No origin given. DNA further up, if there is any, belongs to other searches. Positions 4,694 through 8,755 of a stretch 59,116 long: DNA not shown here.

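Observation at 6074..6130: PolC without its internal proofreading exonuclease domain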

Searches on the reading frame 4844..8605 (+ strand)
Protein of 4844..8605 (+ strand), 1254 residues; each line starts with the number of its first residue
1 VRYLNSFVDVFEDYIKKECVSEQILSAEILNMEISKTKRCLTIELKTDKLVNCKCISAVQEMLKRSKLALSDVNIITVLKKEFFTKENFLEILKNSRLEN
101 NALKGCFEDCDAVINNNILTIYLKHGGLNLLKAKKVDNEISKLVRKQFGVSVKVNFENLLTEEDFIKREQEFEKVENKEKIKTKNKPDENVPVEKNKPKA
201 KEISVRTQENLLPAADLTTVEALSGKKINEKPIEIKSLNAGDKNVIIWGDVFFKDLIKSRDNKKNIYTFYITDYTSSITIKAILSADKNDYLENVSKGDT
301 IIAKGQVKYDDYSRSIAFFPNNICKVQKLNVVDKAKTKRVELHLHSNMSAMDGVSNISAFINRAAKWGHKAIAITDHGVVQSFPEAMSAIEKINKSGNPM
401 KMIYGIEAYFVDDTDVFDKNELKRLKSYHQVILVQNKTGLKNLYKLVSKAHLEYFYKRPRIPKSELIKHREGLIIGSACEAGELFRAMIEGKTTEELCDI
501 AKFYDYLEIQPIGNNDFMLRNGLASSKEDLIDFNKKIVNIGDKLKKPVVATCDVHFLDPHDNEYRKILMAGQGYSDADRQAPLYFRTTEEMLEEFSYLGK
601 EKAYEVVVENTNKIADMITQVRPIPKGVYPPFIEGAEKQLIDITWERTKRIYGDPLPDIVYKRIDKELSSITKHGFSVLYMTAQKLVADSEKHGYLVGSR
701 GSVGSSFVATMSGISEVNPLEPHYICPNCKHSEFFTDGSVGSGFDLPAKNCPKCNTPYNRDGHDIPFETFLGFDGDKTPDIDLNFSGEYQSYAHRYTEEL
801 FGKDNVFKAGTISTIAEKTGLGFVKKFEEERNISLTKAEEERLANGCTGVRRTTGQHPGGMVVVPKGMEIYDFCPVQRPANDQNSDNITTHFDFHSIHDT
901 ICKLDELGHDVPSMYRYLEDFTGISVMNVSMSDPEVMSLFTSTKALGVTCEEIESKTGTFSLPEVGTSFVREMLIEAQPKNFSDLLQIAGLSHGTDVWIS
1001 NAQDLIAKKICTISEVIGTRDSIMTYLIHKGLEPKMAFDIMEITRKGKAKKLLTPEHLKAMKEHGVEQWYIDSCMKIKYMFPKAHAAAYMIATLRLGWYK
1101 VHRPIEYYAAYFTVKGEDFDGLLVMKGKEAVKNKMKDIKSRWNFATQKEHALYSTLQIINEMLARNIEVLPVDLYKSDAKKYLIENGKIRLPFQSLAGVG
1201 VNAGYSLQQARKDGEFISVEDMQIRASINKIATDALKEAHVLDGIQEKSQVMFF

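Call 3: search_protein_families(library=pfam, proteins=[window:4844-8605:+], max_evalue=1)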
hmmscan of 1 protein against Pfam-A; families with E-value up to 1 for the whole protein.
window:4844-8605:+ (1254 aa): 8 families
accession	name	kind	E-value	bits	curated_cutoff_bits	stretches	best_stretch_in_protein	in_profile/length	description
PF07733.18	DNA_pol3_alpha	-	1e-56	192.9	23.9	2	639-821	2-144/260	Bacterial DNA polymerase III alpha NTPase domain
PF02811.25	PHP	-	1.7e-35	123.2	26.4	1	341-504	1-148/164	PHP domain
PF17657.6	DNA_pol3_finger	-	1.1e-19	70.8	22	1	923-1056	19-154/166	Bacterial DNA polymerase III alpha subunit finger domain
PF14579.12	HHH_6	-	3.1e-12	47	25.6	1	1166-1247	1-85/90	Helix-hairpin-helix motif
PF11490.13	DNA_pol3_a_NII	-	8.6e-08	32.5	26.3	1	91-194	5-114/117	DNA polymerase III polC-type N-terminus II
PF14480.11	DNA_pol3_a_NI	-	0.00074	19.9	22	1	7-65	2-60/72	DNA polymerase III polC-type N-terminus I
PF01336.31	tRNA_anti-codon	-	0.001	19.4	27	1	257-312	7-62/75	OB-fold nucleic acid binding domain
PF23401.1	HTH_Card1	-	1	10.1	27.8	0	481-533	22-74/87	Card1 hinge domain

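Call 4: search_protein_families(library=ncbifam, proteins=[window:4844-8605:+], max_evalue=1)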
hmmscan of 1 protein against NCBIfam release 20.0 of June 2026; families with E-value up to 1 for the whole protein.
window:4844-8605:+ (1254 aa): 17 families
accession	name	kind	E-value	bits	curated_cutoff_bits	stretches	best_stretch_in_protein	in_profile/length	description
NF001688.0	PRK00448.1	equivalog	0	1508.7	873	2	417-1254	604-1444/1445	PolC-type DNA polymerase III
TIGR01405.1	polC_Gram_pos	equivalog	0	1366.8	1043.45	2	415-1254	368-1211/1211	DNA polymerase III subunit alpha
NF005298.0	PRK06826.1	equivalog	1.6e-68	231.4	1260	4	338-721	4-380/1151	DNA polymerase III subunit alpha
TIGR00594.1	polc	superfamily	5.7e-68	229.9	434.35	5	340-722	2-383/1022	DNA polymerase III subunit alpha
NF004226.0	PRK05673.1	equivalog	5e-61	206.8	1002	4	338-721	5-385/1146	DNA polymerase III subunit alpha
NF005617.0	PRK07374.1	equivalog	2.7e-50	171.3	1653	2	340-721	4-391/1170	DNA polymerase III subunit alpha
NF007079.0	PRK09532.1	equivalog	4.1e-46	157.6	1525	1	340-721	4-389/876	DNA polymerase III subunit alpha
NF004225.0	PRK05672.1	subfamily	1.8e-42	145.5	939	2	338-721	5-374/1047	error-prone DNA polymerase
NF005377.0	PRK06920.1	equivalog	8.6e-30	103.3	1806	2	339-723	3-367/1108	DNA polymerase III subunit alpha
NF005516.0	PRK07135.1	equivalog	1.5e-09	36.6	1084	3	593-721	180-315/974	DNA polymerase III DnaE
NF005616.0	PRK07373.1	equivalog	9.3e-07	27.7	646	2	1160-1250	84-177/449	DNA polymerase III subunit alpha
NF005928.0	PRK07945.1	equivalog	1.1e-06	28.2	250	1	336-422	96-189/337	PHP domain-containing protein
NF047791.1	RNaseRnm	equivalog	2e-06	27.3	375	1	343-408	4-66/275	RNase RNM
NF041577.1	nside_bi_sphtase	equivalog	2.9e-05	23.4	400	1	339-407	3-64/276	3',5'-nucleoside bisphosphate phosphatase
NF004981.0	PRK06361.1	equivalog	0.00033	20.1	117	1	340-409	2-72/217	histidinol phosphate phosphatase domain-containing protein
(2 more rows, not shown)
